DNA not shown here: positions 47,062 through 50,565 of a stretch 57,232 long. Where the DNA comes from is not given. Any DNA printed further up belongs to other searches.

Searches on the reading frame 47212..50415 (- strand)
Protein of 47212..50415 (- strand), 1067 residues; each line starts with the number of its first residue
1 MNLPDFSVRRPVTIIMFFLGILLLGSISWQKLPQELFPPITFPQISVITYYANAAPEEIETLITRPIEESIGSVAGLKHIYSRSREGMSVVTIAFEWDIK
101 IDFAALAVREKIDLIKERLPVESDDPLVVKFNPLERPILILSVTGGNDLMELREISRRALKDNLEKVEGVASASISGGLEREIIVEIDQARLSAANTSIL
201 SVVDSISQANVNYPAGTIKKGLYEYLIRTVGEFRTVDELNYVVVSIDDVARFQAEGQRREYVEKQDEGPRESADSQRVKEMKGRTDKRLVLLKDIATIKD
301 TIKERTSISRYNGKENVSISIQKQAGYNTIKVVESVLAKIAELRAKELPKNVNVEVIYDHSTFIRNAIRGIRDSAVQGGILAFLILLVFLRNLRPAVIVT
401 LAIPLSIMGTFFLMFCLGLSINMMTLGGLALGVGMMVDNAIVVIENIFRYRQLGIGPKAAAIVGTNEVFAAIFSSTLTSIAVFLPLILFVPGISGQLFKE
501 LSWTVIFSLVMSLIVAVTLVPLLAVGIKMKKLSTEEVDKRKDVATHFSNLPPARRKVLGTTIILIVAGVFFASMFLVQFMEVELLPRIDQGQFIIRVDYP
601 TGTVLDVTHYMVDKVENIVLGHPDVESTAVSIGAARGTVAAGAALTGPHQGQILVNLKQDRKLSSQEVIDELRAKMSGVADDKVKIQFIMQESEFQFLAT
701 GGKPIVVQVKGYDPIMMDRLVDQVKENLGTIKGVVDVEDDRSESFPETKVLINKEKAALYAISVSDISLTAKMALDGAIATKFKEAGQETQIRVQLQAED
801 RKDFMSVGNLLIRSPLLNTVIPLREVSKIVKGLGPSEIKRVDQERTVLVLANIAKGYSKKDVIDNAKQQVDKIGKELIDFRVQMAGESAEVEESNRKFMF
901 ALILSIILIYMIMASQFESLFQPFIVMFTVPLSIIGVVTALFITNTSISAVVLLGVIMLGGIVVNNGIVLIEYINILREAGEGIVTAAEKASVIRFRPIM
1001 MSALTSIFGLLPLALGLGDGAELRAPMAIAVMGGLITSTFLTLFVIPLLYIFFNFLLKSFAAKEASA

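Call 81: search_protein_families(library=pfam, proteins=[window:47212-50415:-], max_evalue=0.0001)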
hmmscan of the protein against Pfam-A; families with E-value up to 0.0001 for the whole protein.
window:47212-50415:- (1067 aa): 2 families
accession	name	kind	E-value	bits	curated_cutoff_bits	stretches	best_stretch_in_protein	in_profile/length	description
PF00873.25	ACR_tran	-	6.4e-234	779.4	28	2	284-1053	247-1020/1021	AcrB/AcrD/AcrF family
PF03176.21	MMPL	-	7e-08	32.2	20.5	1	378-525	152-300/333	MMPL family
